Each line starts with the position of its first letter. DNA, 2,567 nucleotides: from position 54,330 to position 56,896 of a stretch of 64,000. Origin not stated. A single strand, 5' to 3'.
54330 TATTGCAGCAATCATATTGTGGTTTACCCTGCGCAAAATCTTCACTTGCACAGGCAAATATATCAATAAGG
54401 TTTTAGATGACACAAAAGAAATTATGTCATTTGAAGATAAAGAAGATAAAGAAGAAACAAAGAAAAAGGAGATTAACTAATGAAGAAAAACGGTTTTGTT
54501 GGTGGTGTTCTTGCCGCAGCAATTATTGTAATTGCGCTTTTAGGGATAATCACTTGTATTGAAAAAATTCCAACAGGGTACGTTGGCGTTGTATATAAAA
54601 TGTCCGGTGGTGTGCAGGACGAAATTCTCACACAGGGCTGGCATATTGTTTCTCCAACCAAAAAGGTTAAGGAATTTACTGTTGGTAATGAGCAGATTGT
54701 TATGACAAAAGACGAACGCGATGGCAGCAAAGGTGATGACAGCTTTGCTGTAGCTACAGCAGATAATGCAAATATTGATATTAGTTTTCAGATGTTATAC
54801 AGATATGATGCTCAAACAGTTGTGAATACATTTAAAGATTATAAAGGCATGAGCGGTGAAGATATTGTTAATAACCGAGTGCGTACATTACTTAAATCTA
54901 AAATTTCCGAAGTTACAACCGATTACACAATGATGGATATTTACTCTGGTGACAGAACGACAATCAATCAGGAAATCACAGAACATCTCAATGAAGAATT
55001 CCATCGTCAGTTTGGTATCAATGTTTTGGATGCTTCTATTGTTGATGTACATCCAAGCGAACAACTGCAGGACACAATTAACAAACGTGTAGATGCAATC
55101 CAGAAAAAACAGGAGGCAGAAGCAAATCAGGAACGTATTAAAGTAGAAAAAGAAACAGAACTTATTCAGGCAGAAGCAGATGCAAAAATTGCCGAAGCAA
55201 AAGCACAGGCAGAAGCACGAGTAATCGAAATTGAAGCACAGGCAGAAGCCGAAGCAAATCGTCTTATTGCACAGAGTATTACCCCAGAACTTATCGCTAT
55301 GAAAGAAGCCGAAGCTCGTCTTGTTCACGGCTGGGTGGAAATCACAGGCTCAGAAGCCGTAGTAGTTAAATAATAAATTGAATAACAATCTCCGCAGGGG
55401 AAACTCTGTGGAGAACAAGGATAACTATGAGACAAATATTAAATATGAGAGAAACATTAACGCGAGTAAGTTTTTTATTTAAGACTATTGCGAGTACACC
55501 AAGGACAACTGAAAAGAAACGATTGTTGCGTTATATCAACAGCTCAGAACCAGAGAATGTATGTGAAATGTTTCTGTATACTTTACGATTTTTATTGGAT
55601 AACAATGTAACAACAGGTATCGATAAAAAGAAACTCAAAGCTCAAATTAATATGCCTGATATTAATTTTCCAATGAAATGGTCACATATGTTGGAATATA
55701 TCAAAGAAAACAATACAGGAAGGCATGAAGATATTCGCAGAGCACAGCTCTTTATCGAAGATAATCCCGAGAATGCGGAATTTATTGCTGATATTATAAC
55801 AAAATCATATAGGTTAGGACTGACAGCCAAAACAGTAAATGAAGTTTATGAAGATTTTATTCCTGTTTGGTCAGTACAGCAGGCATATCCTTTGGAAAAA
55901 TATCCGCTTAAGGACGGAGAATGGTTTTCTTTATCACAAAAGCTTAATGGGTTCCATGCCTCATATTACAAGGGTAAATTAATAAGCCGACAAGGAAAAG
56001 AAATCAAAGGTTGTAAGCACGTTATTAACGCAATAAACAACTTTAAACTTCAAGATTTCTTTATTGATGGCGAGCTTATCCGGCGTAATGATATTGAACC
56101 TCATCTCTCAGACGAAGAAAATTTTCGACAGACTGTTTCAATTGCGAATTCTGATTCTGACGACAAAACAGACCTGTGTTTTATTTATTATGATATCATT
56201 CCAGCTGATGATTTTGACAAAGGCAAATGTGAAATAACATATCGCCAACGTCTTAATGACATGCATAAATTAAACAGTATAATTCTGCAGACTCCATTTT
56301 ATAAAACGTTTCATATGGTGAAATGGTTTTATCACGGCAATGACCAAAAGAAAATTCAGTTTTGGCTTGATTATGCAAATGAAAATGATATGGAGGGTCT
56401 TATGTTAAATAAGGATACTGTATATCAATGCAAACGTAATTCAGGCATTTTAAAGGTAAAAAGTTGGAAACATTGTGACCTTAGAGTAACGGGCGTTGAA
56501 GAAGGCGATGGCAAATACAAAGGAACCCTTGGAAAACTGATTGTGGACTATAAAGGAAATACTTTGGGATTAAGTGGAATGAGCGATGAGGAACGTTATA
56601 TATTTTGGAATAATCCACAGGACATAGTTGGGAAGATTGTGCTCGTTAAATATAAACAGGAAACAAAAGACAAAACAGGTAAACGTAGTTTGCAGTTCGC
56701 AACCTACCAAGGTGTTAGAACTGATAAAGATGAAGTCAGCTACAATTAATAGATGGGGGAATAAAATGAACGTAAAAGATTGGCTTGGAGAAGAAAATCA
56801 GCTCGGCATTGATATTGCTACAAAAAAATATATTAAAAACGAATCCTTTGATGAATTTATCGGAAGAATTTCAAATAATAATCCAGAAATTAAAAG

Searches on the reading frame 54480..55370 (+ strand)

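Call 56: search_protein_families(library=phrogs, proteins=[window:54480-55370:+], max_evalue=0.001)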
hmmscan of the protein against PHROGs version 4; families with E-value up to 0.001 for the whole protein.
window:54480-55370:+ (297 aa): 1 family
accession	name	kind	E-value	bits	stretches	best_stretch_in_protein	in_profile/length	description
phrog_200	-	other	8.4e-55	187.4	1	4-286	78-339/379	lipoprotein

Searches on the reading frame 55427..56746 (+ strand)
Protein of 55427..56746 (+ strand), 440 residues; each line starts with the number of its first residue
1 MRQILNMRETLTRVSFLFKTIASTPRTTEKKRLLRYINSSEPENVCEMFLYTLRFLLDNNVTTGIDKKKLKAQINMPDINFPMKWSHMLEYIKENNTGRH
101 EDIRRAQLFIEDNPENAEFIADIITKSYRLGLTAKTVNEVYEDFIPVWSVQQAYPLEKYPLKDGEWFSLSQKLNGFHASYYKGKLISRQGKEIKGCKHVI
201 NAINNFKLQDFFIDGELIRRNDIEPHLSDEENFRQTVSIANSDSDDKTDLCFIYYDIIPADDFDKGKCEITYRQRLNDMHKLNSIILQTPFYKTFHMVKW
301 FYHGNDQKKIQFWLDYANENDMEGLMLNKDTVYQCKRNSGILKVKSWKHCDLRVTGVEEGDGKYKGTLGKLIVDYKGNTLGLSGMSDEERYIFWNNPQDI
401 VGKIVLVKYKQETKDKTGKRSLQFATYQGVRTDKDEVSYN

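Call 56: search_protein_families(library=phrogs, proteins=[window:55427-56746:+], max_evalue=0.001)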
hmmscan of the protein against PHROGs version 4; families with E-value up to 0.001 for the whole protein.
window:55427-56746:+ (440 aa): 2 families
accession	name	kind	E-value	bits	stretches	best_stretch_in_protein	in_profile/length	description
phrog_114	-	DNA, RNA and nucleotide metabolism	4.3e-64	218.2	1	17-436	94-503/634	ATP-dependent DNA ligase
phrog_12420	-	DNA, RNA and nucleotide metabolism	1.6e-19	71.3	1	11-142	4-129/133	ATP-dependent DNA ligase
